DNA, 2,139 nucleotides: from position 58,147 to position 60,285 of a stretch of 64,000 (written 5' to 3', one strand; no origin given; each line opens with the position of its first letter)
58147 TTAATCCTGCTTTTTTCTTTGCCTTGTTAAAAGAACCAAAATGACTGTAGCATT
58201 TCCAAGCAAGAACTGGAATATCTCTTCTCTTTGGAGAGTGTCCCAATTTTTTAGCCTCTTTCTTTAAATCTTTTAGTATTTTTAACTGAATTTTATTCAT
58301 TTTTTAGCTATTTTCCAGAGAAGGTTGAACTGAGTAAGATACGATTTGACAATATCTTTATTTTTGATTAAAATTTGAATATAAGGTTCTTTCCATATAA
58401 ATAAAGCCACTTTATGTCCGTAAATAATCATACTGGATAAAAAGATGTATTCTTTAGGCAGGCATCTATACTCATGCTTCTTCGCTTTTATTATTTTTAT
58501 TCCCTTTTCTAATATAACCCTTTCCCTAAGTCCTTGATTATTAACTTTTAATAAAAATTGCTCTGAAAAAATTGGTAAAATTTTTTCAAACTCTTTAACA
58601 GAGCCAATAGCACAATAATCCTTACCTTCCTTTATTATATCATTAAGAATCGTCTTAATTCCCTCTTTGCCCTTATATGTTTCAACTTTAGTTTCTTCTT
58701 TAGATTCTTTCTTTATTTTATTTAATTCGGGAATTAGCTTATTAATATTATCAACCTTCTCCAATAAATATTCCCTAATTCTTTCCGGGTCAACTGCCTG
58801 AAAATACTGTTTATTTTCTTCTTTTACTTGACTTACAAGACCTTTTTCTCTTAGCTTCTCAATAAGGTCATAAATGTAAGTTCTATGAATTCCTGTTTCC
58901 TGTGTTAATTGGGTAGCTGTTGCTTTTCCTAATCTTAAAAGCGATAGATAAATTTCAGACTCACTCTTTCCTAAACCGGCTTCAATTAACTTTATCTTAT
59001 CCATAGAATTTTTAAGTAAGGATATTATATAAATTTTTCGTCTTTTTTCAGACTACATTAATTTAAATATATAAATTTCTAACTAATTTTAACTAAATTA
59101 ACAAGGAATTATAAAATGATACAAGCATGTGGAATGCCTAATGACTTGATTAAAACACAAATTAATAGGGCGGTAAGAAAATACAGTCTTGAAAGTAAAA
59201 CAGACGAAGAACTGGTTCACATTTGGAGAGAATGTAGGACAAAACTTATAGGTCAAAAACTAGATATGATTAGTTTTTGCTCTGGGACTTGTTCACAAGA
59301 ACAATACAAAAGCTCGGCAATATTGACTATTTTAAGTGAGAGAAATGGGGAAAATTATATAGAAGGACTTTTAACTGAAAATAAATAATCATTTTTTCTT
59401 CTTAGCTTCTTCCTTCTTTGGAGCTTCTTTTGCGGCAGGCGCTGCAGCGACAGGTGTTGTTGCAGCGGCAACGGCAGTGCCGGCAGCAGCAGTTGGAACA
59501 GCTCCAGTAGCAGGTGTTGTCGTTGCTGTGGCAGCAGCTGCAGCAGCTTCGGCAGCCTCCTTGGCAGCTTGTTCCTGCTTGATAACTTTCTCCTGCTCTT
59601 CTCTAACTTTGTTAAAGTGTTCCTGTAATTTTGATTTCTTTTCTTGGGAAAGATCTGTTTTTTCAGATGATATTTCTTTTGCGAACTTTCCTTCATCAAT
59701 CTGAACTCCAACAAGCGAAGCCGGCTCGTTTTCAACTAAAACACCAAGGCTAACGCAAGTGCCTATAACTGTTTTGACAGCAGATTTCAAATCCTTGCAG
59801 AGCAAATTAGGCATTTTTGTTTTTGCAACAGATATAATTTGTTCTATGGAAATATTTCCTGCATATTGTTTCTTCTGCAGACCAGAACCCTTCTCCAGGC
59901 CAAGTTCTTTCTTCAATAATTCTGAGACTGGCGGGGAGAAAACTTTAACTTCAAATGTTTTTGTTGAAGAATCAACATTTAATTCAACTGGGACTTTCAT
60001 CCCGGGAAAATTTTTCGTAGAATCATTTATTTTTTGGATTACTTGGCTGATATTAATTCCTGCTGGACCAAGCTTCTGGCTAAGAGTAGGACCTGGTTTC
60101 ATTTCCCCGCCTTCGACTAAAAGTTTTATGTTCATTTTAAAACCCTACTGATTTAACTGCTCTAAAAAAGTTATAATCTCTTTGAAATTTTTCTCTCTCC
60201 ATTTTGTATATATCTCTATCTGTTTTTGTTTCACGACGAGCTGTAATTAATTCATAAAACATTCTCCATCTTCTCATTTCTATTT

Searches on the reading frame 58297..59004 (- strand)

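Call 21: search_protein_families(library=pfam, proteins=[window:58297-59004:-], max_evalue=0.01)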
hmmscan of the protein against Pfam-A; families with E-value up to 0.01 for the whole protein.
window:58297-59004:- (235 aa): 9 families
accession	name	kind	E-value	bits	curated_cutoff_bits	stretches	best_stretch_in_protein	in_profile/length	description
PF01978.25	TrmB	-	1e-15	57.8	25.6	1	9-74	4-68/68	Sugar-specific transcriptional regulator TrmB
PF22319.1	DUF6972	-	0.00017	22.1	27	1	85-184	8-101/105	Domain of unknown function (DUF6972)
PF02002.24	TFIIE_alpha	-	0.002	18.4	22.9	1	11-91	11-96/105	TFIIE alpha subunit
PF02082.26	Rrf2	-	0.0024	18.4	30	1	19-76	14-72/132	Iron-dependent Transcriptional regulator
PF03965.22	Penicillinase_R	-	0.0027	18.5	22.6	1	11-78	1-73/115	Penicillinase repressor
PF12802.13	MarR_2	-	0.0043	17.6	27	1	23-62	15-55/61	MarR family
PF13551.12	HTH_29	-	0.0044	17.5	28.1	1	21-58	6-43/64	Winged helix-turn helix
PF24409.1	wHTH-PRTase_assc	-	0.008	16.6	27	0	19-59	3-43/83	wHTH-PRTase associated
PF01022.26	HTH_5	-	0.0097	16.2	22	0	20-58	8-46/47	Bacterial regulatory protein, arsR family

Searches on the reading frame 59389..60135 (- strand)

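Call 21: search_protein_families(library=pfam, proteins=[window:59389-60135:-], max_evalue=0.01)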
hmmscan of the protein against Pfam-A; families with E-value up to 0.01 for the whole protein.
window:59389-60135:- (248 aa): 3 families
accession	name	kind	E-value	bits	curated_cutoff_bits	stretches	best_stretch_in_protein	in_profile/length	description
PF00298.24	Ribosomal_L11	-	1.1e-22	80.7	21.4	1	67-134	2-69/69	Ribosomal protein L11, RNA binding domain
PF03946.19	Ribosomal_L11_N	-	2.2e-19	69.4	32.9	1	3-61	1-58/58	Ribosomal protein L11, N-terminal domain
PF07586.16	HXXSHH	-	0.00051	20.2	30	1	153-206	173-227/307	Protein of unknown function (DUF1552)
